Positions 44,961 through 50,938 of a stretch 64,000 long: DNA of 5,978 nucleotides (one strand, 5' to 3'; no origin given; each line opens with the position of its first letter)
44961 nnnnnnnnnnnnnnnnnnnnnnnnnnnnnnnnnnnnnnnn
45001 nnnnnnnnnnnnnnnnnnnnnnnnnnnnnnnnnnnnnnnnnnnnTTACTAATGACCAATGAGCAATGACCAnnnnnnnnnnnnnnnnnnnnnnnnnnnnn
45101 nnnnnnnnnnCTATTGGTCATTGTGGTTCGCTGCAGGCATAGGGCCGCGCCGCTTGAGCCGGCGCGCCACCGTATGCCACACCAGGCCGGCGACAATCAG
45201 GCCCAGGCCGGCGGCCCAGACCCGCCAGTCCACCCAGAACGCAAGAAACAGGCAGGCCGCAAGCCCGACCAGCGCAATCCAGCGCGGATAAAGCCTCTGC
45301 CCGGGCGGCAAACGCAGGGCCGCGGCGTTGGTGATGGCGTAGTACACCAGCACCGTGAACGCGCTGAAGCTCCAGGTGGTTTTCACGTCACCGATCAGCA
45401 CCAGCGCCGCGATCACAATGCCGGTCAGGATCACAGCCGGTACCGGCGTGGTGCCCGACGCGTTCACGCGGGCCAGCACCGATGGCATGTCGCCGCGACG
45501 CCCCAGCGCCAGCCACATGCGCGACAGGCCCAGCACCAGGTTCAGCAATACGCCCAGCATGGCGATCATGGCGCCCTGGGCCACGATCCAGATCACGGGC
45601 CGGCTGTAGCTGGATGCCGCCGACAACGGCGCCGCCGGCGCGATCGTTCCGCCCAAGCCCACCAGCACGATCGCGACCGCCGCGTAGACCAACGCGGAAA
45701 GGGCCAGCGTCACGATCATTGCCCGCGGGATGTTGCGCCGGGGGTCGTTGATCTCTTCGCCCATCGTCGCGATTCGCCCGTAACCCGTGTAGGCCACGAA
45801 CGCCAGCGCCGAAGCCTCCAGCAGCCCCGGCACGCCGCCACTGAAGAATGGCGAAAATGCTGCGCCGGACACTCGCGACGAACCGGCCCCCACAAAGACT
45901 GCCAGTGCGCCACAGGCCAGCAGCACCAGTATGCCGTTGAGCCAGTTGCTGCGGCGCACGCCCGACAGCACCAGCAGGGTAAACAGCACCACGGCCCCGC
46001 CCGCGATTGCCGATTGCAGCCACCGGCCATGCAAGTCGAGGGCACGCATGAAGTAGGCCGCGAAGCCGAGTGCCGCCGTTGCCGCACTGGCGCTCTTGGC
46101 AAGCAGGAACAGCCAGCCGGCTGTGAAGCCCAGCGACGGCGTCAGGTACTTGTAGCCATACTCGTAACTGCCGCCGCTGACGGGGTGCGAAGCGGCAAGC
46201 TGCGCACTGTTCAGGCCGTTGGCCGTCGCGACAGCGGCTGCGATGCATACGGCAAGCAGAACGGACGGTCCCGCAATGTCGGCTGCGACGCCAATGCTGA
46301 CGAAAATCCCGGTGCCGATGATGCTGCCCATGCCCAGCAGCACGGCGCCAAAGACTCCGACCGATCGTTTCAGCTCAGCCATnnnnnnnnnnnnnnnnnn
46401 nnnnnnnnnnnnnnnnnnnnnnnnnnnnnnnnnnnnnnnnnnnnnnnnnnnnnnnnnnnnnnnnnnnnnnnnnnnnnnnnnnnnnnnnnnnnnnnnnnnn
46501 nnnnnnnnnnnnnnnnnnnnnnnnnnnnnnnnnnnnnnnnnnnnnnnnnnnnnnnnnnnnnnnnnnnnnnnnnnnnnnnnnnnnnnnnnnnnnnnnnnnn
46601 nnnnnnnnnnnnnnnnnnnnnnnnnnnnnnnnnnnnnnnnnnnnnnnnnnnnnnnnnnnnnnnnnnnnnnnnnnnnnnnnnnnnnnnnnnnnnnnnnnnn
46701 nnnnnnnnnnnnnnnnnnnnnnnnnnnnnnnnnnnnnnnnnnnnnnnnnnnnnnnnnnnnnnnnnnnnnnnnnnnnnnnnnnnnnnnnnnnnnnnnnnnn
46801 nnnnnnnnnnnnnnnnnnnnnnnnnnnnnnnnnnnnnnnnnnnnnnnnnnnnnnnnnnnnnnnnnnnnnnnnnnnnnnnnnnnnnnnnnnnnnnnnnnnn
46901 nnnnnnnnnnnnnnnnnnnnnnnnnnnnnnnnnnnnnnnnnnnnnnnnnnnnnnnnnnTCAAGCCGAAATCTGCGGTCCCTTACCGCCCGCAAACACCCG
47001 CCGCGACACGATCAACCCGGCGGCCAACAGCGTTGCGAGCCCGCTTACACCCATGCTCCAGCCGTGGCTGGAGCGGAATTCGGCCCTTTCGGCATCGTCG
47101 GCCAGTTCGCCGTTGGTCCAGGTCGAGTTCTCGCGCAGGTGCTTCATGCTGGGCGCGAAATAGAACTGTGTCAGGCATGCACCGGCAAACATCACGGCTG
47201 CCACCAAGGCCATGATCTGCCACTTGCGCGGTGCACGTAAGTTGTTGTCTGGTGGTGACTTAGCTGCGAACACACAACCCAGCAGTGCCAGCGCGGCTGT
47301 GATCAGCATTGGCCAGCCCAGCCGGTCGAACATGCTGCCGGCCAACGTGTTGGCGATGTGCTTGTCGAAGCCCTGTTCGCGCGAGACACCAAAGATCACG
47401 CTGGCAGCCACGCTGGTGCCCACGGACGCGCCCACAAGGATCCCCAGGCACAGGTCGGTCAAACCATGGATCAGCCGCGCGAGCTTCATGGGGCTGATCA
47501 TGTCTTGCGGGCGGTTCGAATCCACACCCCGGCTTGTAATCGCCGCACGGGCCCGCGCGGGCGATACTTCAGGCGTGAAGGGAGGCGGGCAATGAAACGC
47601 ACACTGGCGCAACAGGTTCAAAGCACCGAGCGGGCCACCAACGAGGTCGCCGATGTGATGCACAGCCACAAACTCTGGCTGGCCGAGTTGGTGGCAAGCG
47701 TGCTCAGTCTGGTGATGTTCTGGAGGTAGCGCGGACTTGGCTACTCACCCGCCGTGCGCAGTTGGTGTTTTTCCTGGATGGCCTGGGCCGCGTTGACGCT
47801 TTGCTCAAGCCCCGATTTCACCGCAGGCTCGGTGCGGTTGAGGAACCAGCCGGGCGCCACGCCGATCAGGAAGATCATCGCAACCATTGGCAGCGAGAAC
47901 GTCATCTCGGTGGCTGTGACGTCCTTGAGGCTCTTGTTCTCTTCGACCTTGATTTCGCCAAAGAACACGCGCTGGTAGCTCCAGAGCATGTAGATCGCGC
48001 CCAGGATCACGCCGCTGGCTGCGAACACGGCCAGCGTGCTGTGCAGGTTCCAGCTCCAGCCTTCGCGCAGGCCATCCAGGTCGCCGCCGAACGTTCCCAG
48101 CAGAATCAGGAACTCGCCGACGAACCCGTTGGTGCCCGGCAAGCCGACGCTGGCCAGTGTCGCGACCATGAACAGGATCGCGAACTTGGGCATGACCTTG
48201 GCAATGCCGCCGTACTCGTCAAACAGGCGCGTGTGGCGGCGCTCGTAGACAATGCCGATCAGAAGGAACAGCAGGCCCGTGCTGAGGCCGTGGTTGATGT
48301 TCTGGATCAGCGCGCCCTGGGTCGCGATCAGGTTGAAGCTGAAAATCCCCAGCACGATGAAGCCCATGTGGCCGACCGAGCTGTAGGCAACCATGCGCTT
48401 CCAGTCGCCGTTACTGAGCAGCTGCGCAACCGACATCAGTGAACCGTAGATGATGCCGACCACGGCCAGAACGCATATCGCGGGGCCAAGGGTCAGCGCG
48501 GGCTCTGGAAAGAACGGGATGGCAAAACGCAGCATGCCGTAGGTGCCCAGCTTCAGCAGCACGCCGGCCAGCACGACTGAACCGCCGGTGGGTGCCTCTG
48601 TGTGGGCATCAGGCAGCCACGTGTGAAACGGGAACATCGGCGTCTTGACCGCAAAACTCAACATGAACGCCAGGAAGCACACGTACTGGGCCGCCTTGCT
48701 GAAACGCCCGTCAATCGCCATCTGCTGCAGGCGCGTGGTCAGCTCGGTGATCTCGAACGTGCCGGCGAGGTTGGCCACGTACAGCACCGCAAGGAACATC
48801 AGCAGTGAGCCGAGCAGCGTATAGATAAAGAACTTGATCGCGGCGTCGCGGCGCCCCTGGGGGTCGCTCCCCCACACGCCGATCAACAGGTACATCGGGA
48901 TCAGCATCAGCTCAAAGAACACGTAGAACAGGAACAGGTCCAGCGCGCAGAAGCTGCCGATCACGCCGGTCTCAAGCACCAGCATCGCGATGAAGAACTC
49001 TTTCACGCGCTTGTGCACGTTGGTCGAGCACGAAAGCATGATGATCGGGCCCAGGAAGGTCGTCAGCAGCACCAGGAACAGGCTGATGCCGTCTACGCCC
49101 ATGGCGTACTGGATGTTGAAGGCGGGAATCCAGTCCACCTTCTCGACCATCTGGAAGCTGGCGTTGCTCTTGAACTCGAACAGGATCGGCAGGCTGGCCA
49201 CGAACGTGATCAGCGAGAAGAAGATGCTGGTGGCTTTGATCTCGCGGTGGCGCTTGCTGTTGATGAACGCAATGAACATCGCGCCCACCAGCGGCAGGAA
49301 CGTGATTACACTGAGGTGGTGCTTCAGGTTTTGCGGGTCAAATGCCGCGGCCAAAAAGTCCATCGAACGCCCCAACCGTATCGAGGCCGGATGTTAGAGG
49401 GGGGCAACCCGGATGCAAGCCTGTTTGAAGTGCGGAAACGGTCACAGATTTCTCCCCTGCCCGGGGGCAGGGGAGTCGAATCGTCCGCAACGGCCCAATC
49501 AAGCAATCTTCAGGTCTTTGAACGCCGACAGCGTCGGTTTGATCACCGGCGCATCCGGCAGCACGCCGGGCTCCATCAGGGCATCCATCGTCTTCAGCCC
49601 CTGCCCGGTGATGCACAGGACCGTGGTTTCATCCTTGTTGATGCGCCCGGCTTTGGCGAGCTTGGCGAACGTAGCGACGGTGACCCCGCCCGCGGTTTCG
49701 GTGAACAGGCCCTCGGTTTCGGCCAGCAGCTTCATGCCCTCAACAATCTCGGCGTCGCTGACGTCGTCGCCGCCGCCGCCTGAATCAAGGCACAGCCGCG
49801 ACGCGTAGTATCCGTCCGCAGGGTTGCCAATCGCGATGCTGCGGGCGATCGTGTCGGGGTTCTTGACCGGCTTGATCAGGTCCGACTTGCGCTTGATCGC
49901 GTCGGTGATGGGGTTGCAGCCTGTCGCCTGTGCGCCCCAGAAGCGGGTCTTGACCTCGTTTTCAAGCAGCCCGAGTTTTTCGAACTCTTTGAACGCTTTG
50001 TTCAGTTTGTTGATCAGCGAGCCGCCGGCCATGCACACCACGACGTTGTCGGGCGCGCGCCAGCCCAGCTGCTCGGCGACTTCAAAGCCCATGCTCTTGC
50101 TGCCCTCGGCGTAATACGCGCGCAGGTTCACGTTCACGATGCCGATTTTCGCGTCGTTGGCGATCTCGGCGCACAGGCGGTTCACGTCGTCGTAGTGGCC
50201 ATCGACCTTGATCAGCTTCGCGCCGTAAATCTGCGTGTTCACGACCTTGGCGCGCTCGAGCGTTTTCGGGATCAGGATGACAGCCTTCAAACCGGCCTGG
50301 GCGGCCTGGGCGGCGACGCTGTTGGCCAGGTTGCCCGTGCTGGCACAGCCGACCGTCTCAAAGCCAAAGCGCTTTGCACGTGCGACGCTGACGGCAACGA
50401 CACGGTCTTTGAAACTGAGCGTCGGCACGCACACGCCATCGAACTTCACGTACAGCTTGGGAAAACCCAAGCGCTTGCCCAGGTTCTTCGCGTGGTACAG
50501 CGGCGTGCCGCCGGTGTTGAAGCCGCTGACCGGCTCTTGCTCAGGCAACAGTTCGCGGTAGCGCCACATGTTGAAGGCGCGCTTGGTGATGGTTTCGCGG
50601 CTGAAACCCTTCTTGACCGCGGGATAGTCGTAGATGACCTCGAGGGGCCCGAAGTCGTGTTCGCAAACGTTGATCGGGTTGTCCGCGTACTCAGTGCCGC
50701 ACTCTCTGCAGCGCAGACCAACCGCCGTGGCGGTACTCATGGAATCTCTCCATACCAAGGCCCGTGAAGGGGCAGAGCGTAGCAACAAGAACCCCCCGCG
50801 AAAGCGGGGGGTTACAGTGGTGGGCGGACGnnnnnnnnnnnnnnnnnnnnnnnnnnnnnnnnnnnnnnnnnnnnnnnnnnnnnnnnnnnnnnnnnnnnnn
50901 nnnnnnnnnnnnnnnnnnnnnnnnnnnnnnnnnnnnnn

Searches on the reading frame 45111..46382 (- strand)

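Call 34: search_protein_families(library=pfam, proteins=[window:45111-46382:-], max_evalue=0.001)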
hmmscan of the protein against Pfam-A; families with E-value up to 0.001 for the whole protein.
window:45111-46382:- (423 aa): 2 families
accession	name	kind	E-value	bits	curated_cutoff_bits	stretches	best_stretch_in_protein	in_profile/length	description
PF00324.27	AA_permease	-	7.5e-38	130.8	24.6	1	13-403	2-424/470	Amino acid permease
PF13520.12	AA_permease_2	-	9e-34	117.5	27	1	9-383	2-400/427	Amino acid permease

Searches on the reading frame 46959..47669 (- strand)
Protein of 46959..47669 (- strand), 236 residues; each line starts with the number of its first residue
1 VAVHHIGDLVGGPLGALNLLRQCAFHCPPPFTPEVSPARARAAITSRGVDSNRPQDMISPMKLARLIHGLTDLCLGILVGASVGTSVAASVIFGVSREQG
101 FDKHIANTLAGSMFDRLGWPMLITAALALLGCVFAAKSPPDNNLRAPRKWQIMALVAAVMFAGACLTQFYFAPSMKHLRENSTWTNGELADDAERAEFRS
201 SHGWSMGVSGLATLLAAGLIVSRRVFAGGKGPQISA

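Call 34: search_protein_families(library=pfam, proteins=[window:46959-47669:-], max_evalue=0.001)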
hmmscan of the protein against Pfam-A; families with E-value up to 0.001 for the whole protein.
window:46959-47669:- (236 aa): 1 family
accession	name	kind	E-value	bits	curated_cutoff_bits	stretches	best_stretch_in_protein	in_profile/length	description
PF13664.11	DUF4149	-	1.3e-09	38.6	24.6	1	74-180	2-98/102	Domain of unknown function (DUF4149)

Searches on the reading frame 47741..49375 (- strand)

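Call 34: search_protein_families(library=pfam, proteins=[window:47741-49375:-], max_evalue=0.001)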
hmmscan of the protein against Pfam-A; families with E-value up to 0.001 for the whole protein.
window:47741-49375:- (544 aa): 2 families
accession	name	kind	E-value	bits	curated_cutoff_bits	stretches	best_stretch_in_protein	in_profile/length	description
PF00361.26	Proton_antipo_M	-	2.3e-73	247.4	21.5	1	144-429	1-276/294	NADH:quinone oxidoreductase/Mrp antiporter, TM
PF01059.23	Oxidored_q5_N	-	8.9e-05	23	22.7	1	27-134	6-102/110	NADH-ubiquinone oxidoreductase chain 4, amino terminus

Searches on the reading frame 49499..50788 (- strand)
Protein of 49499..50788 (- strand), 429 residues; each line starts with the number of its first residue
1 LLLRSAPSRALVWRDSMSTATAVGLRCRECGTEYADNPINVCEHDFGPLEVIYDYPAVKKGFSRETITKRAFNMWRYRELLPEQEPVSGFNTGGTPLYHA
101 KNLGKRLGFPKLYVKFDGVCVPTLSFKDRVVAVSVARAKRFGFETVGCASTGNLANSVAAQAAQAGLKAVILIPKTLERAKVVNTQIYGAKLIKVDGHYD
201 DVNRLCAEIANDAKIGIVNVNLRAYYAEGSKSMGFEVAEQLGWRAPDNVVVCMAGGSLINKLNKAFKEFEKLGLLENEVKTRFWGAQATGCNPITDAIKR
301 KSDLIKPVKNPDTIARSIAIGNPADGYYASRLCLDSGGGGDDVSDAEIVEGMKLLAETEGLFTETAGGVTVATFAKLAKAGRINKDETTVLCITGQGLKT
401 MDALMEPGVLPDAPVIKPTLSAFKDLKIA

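Call 34: search_protein_families(library=pfam, proteins=[window:49499-50788:-], max_evalue=0.001)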
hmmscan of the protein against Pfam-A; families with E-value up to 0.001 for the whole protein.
window:49499-50788:- (429 aa): 1 family
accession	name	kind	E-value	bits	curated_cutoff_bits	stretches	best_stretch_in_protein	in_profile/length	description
PF00291.31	PALP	-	1e-64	219.2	35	1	92-395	5-295/295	Pyridoxal-phosphate dependent enzyme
